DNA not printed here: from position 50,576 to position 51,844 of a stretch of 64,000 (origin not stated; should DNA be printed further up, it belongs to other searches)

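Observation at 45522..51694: tRNA cluster followed by an RNA ligase and a kinase/HD-phosphoesterase: RNA-repair (anti-anticodon-nuclease) cassette with a non-T4 healing enzyme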

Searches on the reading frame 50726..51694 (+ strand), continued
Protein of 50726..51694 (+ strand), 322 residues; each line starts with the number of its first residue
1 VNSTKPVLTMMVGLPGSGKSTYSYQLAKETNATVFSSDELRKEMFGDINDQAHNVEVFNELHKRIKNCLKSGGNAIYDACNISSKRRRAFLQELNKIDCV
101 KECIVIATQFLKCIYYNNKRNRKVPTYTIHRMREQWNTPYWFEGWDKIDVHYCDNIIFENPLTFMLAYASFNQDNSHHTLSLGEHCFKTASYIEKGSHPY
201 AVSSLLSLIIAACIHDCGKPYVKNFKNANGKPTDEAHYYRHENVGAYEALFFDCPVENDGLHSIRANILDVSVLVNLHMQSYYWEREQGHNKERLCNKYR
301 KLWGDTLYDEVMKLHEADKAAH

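Call 25: search_dna_similar(query=window:50726-51694:+, collection=phages, mode=protein, max_rows=40, max_evalue=0.001)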
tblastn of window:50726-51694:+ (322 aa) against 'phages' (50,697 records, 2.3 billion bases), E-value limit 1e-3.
Records with a match: 199; places in all: 199; records where one place covers at least 80% of the query: 39.
Best place of each record, by identity: <60% 199.
By first word of the organism name: Mycobacterium 62; Streptomyces 60; Bacillus 38; Gordonia 20; Caulobacter 4; uncultured 2; Bacteriophage 2; Tenacibaculum 2; Clavibacter 2; Lysinibacillus 1; and 6 more.
By host as written in the record: Mycobacterium smegmatis mc2 155 36; Streptomyces griseus ATCC 10137 26; Mycobacterium smegmatis mc#155 19; Gordonia terrae 3612 18; Streptomyces lividans JI 1326 17; Bacillus anthracis Sterne 10; Streptomyces viridochromogenes DSM40736 8; Bacillus anthracis 7; and 30 more.
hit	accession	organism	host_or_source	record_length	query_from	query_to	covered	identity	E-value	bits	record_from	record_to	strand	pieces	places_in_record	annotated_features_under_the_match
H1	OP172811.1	Lysinibacillus phage LC76P1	Lysinibacillus capsici DO76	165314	8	322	98%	34.3%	1e-41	159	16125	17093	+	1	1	hypothetical protein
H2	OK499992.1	Bacillus phage vB_BanS_Nate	Bacillus anthracis Sterne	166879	8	322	98%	31.8%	3e-38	149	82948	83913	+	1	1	AAA family ATPase domain-containing protein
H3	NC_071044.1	Bacillus phage vB_BanS_Nate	Bacillus anthracis Sterne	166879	8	322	98%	31.8%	3e-38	149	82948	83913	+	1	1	ATPase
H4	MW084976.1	Bacillus phage Kirov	Bacillus cereus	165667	1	322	100%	30.9%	3e-41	158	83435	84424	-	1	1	polynucleotide kinase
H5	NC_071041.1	Bacillus phage Kirov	Bacillus cereus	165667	1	322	100%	30.9%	3e-41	158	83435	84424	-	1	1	ATPase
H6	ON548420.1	Bacillus phage vB_BanS-Thrax4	Bacillus anthracis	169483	10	322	97%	31.1%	5e-39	152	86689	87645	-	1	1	polynucleotide kinase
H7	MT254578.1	Bacillus phage Izhevsk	Bacillus cereus VKM B-370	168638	10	322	97%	31.1%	9e-39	151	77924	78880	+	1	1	AAA family ATPase domain-containing protein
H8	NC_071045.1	Bacillus phage Izhevsk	Bacillus cereus VKM B-370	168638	10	322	97%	31.1%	9e-39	151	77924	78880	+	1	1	ATPase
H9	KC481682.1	Bacillus phage vB_BanS-Tsamsa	Bacillus anthracis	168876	10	322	97%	31.1%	1e-38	150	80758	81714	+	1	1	hypothetical protein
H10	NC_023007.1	Bacillus phage vB_BanS-Tsamsa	Bacillus anthracis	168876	10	322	97%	31.1%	1e-38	150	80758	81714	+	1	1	hypothetical protein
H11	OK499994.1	Bacillus phage vB_BanS_Skywalker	Bacillus anthracis Sterne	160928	10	322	97%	31.1%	8e-37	145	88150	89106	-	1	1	AAA family ATPase domain-containing protein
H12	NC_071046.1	Bacillus phage vB_BanS_Skywalker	Bacillus anthracis Sterne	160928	10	322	97%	31.1%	8e-37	145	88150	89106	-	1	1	polynucleotide kinase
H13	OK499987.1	Bacillus phage vB_BanS_MrDarsey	Bacillus anthracis Sterne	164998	10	322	97%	31.1%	8e-37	145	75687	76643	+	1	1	AAA family ATPase domain-containing protein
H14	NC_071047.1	Bacillus phage vB_BanS_MrDarsey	Bacillus anthracis Sterne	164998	10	322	97%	31.1%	8e-37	145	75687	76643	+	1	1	polynucleotide kinase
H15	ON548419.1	Bacillus phage vB_BanS-Thrax3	Bacillus anthracis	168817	8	322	98%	30.8%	4e-37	146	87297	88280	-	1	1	polynucleotide kinase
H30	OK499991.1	Bacillus phage vB_BanS_Sophrita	Bacillus anthracis Sterne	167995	4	322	99%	29.3%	6e-33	134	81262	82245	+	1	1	polynucleotide kinase | RNA ligase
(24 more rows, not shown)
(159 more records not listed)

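Call 27: get_annotated_region(hit=H30, flank=6000)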
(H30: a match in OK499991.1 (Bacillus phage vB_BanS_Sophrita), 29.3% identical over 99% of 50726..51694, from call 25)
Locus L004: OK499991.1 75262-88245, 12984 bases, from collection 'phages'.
description: Bacillus phage vB_BanS_Sophrita, complete genome.
organism: Bacillus phage vB_BanS_Sophrita (NCBI taxid 2894790)
taxonomy: Viruses; Duplodnaviria; Heunggongvirae; Uroviricota; Caudoviricetes; Joanripponvirinae; Sophritavirus; Sophritavirus sophrita
host: Bacillus anthracis Sterne; source: raw sewage; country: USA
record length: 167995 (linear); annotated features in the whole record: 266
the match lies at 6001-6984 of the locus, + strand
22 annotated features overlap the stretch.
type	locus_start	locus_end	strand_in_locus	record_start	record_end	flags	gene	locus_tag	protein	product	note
CDS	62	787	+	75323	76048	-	-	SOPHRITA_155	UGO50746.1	MBL fold metallo-hydrolase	gp155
CDS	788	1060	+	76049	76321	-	-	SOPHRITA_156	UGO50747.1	hypothetical protein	gp156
CDS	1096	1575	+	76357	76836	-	-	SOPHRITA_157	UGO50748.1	hypothetical protein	gp157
CDS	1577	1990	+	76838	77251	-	-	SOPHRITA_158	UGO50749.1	hypothetical protein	gp158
CDS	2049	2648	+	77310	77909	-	-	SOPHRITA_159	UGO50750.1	putative nucleotidyltransferase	gp159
CDS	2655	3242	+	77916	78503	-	-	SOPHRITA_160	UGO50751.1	AP2 domain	gp160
CDS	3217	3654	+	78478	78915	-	-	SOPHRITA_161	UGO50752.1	hypothetical protein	gp161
CDS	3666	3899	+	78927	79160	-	-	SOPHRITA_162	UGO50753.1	hypothetical protein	gp162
CDS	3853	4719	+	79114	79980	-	-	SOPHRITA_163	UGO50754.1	putative subtilisin-like protein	gp163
CDS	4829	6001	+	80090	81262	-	-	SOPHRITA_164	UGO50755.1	RNA ligase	gp164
CDS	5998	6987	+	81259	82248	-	-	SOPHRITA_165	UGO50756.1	polynucleotide kinase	gp165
CDS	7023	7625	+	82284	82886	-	-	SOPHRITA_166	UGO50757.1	ATP-dependent Clp protease proteolytic subunit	gp166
CDS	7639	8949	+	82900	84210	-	-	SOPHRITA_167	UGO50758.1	ATP-dependent DNA ligase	gp167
CDS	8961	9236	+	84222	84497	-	-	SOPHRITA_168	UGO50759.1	hypothetical protein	gp168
CDS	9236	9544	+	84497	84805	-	-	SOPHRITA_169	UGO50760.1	hypothetical protein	gp169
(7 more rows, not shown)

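Call 28: get_annotated_region(hit=H1, flank=6000)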
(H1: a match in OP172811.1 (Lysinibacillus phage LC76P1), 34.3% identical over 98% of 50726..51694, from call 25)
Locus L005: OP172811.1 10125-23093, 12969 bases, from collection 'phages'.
description: Lysinibacillus phage LC76P1, complete genome.
organism: Lysinibacillus phage LC76P1 (NCBI taxid 2968682)
taxonomy: Viruses; Duplodnaviria; Heunggongvirae; Uroviricota; Caudoviricetes
host: Lysinibacillus capsici DO76; source: municipal sewage; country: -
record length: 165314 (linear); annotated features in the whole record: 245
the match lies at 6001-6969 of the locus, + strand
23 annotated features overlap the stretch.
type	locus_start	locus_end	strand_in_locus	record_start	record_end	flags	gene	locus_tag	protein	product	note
CDS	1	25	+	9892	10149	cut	-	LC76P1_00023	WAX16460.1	hypothetical protein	-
CDS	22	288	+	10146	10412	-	-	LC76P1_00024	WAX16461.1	hypothetical protein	-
CDS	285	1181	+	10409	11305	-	-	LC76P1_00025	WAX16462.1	hypothetical protein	-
CDS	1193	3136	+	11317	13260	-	-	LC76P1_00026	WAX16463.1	hypothetical protein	-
CDS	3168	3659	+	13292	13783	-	-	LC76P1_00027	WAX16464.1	hypothetical protein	-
CDS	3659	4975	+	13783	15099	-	-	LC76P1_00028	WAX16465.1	hypothetical protein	-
CDS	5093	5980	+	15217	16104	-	-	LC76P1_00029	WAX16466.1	hypothetical protein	-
CDS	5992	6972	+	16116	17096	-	-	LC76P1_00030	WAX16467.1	hypothetical protein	-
CDS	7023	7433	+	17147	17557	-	-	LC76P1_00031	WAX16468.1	hypothetical protein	-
CDS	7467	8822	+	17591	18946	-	-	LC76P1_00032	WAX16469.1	hypothetical protein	-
CDS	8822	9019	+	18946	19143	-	-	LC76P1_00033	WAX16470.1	hypothetical protein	-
CDS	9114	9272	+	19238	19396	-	-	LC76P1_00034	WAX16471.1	hypothetical protein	-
CDS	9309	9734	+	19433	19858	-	-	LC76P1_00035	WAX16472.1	hypothetical protein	-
CDS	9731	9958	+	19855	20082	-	-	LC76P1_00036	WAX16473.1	hypothetical protein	-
CDS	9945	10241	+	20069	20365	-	-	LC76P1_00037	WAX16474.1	hypothetical protein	-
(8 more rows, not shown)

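Call 31: search_protein_families(library=pfam, proteins=[L004:4829-6001:+, L004:5998-6987:+, L004:10282-11187:+, L005:5093-5980:+, L005:5992-6972:+, L005:3659-4975:+, L005:7467-8822:+, L001:6704-8008:+, L004:2049-2648:+], max_evalue=0.001)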
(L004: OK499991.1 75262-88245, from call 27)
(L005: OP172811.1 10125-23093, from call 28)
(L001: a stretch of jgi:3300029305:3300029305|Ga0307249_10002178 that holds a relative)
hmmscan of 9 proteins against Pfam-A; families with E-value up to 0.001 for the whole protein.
L004:4829-6001:+ (390 aa): 1 family
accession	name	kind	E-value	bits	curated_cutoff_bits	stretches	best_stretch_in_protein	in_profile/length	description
PF09511.15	RNA_lig_T4_1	-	4.3e-13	50.1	28.3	1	65-276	2-227/227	RNA ligase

L004:5998-6987:+ (329 aa): 4 families
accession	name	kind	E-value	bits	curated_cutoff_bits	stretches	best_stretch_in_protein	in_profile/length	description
PF13671.12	AAA_33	-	1.8e-18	67.7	27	1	7-137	2-143/143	AAA domain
PF08433.16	KTI12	-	6.7e-09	36.1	22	1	7-173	4-174/271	Chromatin associated protein KTI12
PF01966.28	HD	-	2.1e-07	31.7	22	1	200-325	3-111/116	HD domain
PF01583.26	APS_kinase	-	0.00079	19.9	21.1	0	4-108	2-111/152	Adenylylsulphate kinase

L004:10282-11187:+ (301 aa): 1 family
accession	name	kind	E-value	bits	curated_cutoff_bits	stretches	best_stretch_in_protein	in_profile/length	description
PF09414.15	RNA_ligase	-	5.7e-24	85.6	27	1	27-190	3-170/171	RNA ligase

L005:5093-5980:+ (295 aa): 1 family
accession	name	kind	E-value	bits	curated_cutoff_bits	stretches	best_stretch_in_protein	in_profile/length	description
PF10127.15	RlaP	-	1.7e-06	28.3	23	1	25-183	15-156/249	RNA repair pathway DNA polymerase beta family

L005:5992-6972:+ (326 aa): 6 families
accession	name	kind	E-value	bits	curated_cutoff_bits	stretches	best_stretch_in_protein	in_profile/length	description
PF13671.12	AAA_33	-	8.7e-15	55.7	27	1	5-89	2-91/143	AAA domain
PF08433.16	KTI12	-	1.6e-09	38.1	22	1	5-131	4-137/271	Chromatin associated protein KTI12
PF01966.28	HD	-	5.7e-08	33.5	22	1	199-296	3-92/116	HD domain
PF01591.24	6PF2K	-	1e-06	28.7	27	1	4-92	15-120/223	6-phosphofructo-2-kinase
PF13238.12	AAA_18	-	0.00077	20.4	29.4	0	5-64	1-62/128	AAA domain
PF13207.12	AAA_17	-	0.00085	20.1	27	0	9-60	2-52/136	AAA domain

L005:3659-4975:+ (438 aa): 2 families
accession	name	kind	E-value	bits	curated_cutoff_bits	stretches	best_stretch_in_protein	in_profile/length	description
PF21189.3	PHA02142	-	4.2e-08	34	27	1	6-99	3-90/92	PHA02142 OB-fold domain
PF09414.15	RNA_ligase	-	5.6e-07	30.3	27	1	182-393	4-159/171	RNA ligase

L005:7467-8822:+ (451 aa): 0 families

L001:6704-8008:+ (434 aa): 2 families
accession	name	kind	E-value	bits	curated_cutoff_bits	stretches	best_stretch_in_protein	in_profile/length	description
PF09414.15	RNA_ligase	-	4.8e-12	46.8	27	1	184-410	3-169/171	RNA ligase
PF21189.3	PHA02142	-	0.00055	20.8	27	0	6-101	4-92/92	PHA02142 OB-fold domain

L004:2049-2648:+ (199 aa): 2 families
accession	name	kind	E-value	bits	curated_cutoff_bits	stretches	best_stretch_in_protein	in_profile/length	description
PF01909.29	NTP_transf_2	-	1.4e-05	25.8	21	1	9-71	12-78/93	Nucleotidyltransferase domain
PF18765.7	Polbeta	-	1.8e-05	25.3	26.9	1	9-49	8-53/93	Polymerase beta, Nucleotidyltransferase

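Call 43: find_related_loci(query=A1, collection=genome_contigs, flank=6000)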
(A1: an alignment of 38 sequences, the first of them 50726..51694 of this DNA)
Query A1 (322 aa) in genome_contigs; peptide patterns used: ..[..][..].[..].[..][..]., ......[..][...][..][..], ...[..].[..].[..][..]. (x = any residue, [..] = any of these).
350 stretches matched a pattern; 261 encode a relative of the query (tblastn E <= 1e-3); the best 80 are kept; 80 distinct loci.
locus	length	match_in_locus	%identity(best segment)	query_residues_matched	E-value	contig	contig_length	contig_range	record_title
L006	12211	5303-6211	49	5-322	2e-100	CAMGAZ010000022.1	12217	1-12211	MAG: uncultured Clostridium sp. isolate ERR2020034_bin.11_metaWRAP_v1.3_MAG genome assembly, contig: ERZ10552058.852, wh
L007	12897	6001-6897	51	5-322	4e-100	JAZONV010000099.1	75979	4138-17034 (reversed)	MAG: Clostridia bacterium isolate T1900045635_YK20190329.MAGScoT_cleanbin_000026 SGB_8089_k141_1208809, whole genome sho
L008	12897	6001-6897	49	5-322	4e-98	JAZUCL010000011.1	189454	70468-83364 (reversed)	MAG: Eubacteriales bacterium isolate T1900045314_YK20190003.MAGScoT_cleanbin_000005 SGB_6268_k141_2142959, whole genome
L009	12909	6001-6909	48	1-322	2e-96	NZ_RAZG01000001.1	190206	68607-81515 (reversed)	Roseburia sp. 1XD42-69 Scaffold1_1, whole genome shotgun sequence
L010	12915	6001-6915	49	1-322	2e-96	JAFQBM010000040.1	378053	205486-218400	MAG: Lachnospiraceae bacterium isolate RGIG1668 Goat_Cecum-1__c1253, whole genome shotgun sequence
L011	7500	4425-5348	46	3-322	1e-84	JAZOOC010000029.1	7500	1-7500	MAG: Clostridia bacterium isolate T1900045634_YK20190328.MAGScoT_cleanbin_000007 SGB_8074_k141_1193578, whole genome sho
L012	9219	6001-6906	42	10-321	1e-76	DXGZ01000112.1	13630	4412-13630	MAG TPA_asm: Candidatus Mediterraneibacter vanvlietii isolate ChiBcec1-362 ChiBcec1__C73011_L13630_SAMN08009753, whole g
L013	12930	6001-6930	39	8-321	6e-73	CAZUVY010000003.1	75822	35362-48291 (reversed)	MAG TPA_asm: uncultured Faecalimonas sp. isolate SRP350583_co2_120 genome assembly, contig: NODE_333_length_75822_cov_31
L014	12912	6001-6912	41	2-321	9e-71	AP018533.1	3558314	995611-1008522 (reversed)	Clostridiales bacterium CCNA10 DNA, complete genome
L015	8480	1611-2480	43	8-318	8e-69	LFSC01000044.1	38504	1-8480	MAG: Clostridiaceae bacterium DTU079 scaffold13436, whole genome shotgun sequence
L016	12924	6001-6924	41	5-322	1e-68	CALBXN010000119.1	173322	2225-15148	MAG TPA_asm: uncultured Treponema sp. isolate SRR6425805_bin.27_CONCOCT_v1.1_MAG genome assembly, contig: ERZ1767615.17,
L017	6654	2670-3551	40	8-321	3e-67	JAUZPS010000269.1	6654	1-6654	MAG: Bacillota bacterium isolate bin150(14d) FHPBLPLK_269, whole genome shotgun sequence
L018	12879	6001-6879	38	10-318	3e-66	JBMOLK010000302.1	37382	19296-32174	MAG: Bacillota bacterium isolate Betzabe_MAG022 MAG022_302, whole genome shotgun sequence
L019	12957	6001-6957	39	5-322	6e-65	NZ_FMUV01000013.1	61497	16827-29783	Ruminococcus sp. YE282, whole genome shotgun sequence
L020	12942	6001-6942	40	2-322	5e-65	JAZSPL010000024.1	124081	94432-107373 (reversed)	MAG: Acutalibacteraceae bacterium isolate T1900044546_TS20190012.MAGScoT_cleanbin_000012 SGB_142_k141_388423, whole geno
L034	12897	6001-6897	35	10-318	1e-53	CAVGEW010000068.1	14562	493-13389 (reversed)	Agathobacter sp. isolate G02647-L1_cleanbin_000057 genome assembly, contig: Spades_G02647-L1_contig_2693, whole genome s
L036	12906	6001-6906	37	7-322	1e-52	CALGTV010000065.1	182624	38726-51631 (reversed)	MAG TPA_asm: uncultured Ruminococcus sp. isolate SRR6425804_bin.29_CONCOCT_v1.1_MAG genome assembly, contig: ERZ1767513.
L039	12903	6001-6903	35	8-322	7e-50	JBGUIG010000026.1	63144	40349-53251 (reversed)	MAG: Anaerovoracaceae bacterium isolate ruminal_MAG_332 ruminal_MAG_332_contig_0026, whole genome shotgun sequence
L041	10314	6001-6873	35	8-321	6e-48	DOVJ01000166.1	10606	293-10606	MAG TPA_asm: Eubacterium sp. isolate UBA9792 contig_334049, whole genome shotgun sequence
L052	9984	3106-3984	34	7-318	8e-42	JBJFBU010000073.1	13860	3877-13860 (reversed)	MAG: Candidatus Gastranaerophilaceae bacterium isolate PUUB14_bin.062 NODE_4091_length_13860_cov_5.257008, whole genome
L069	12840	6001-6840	34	8-279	6e-38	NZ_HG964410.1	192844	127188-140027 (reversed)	Bacillus ndiopicus isolate FF3, whole genome shotgun sequence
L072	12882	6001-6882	30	4-321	2e-34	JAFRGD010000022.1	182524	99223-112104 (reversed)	MAG: Mogibacterium sp. isolate RGIG2439 Goat_Ileum.Co__c709289, whole genome shotgun sequence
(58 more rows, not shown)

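Call 45: predict_structure(alignment_id=A1)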
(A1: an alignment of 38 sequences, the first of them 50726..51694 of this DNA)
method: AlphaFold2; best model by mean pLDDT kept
length: 322 residues; sequences in the alignment: 38
mean_pLDDT: 93.2   pTM: 0.91
mean pLDDT of the five models: 93.2, 92.4, 92.3, 92.2, 91.8
residues with pLDDT >= 90: 269; 70-90: 41; 50-70: 10; < 50: 2
segments of 3 or more residues with pLDDT < 50: none
pLDDT, mean of each block of 10 residues (from residue 1): 82 96 97 96 93 94 98 96 94 97 98 94 91 97 98 91 95 93 97 87 91 98 96 96 98 71 81 97 84 92 96 96 91
secondary structure, 60 per line:
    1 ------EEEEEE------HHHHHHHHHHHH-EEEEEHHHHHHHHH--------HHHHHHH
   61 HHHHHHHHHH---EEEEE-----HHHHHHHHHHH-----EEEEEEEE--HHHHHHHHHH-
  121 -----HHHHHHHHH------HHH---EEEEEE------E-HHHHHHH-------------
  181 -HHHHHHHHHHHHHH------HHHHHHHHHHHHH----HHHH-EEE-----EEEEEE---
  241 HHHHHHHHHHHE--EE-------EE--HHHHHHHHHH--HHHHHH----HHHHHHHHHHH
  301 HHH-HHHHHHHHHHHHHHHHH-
elements in order: E7-12 H19-30 E32-36 H37-45 H54-70 E74-78 H84-94 E100-107 H110-119 H126-134 E147-152 H161-167 H182-195 H202-214 H219-222 E224-226 E232-237 H241-251 H268-277 H280-285 H290-303 H305-321

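Call 47: search_protein_families(library=pfam, proteins=[L008:4710-6002:+, L034:4904-5983:+, L036:4753-5916:+, L052:1743-3089:+, L013:7029-8372:+, L039:7021-8151:+, L041:3850-5988:+, L069:4312-5898:+, L072:3904-5145:+, L016:4700-5995:+], max_evalue=0.001)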
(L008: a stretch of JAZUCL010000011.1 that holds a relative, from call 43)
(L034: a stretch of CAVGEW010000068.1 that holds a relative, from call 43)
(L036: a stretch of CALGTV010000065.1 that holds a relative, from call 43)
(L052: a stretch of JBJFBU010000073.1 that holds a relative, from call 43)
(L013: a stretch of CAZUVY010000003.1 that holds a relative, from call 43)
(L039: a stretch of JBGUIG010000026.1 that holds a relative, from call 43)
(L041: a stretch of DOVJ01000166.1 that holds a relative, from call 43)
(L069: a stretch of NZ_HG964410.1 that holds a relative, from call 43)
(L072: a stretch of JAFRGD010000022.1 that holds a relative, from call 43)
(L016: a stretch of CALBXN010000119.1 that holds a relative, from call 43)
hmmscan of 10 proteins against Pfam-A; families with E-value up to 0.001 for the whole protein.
L008:4710-6002:+ (430 aa): 1 family
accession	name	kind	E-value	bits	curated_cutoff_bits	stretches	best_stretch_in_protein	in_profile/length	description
PF09511.15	RNA_lig_T4_1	-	3.9e-23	82.9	28.3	1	110-309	1-226/227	RNA ligase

L034:4904-5983:+ (359 aa): 1 family
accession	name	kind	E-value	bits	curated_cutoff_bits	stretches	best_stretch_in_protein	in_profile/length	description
PF09511.15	RNA_lig_T4_1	-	1e-15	58.6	28.3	1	53-242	1-227/227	RNA ligase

L036:4753-5916:+ (387 aa): 1 family
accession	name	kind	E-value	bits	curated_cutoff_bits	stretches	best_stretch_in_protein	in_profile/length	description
PF00709.27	Adenylsucc_synt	-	5.5e-15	55.5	27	1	6-280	1-272/416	Adenylosuccinate synthetase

L052:1743-3089:+ (448 aa): 1 family
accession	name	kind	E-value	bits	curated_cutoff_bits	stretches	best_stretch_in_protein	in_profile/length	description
PF09511.15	RNA_lig_T4_1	-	1.2e-25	91.1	28.3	1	118-316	2-222/227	RNA ligase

L013:7029-8372:+ (447 aa): 1 family
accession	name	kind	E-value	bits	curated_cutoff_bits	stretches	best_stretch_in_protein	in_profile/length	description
PF01554.23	MatE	-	5.6e-45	153.4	24.9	2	17-177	1-159/161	MatE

L039:7021-8151:+ (376 aa): 1 family
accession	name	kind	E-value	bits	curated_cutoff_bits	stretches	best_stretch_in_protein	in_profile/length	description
PF09511.15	RNA_lig_T4_1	-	2e-14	54.4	28.3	1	53-250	1-227/227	RNA ligase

L041:3850-5988:+ (712 aa): 2 families
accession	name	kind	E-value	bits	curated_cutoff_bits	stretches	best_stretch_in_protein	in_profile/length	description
PF00563.25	EAL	-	8.5e-53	179.6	31.3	1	461-692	6-235/236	EAL domain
PF02378.23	PTS_EIIC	-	1.2e-25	90.7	30.7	1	24-346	1-319/319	Phosphotransferase system, EIIC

L069:4312-5898:+ (528 aa): 2 families
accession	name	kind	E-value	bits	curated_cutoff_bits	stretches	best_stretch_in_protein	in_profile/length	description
PF05681.19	Fumerase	-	1.1e-70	238.5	25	1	25-299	3-268/270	Fumarate hydratase (Fumerase)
PF05683.17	Fumerase_C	-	1.3e-64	217.8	22.2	1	307-511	1-204/205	Fumarase C-terminus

L072:3904-5145:+ (413 aa): 2 families
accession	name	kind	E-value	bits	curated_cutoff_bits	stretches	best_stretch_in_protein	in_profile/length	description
PF00889.24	EF_TS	-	2e-58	197.8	27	1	122-393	1-204/204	Elongation factor TS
PF25025.1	EF-Ts_N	-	1.7e-07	31.5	33.2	1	47-96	6-56/60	Elongation factor Ts, mitochondrial, N-terminal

L016:4700-5995:+ (431 aa): 1 family
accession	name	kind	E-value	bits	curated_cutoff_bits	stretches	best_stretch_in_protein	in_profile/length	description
PF09511.15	RNA_lig_T4_1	-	1.1e-19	71.6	28.3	1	100-298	1-225/227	RNA ligase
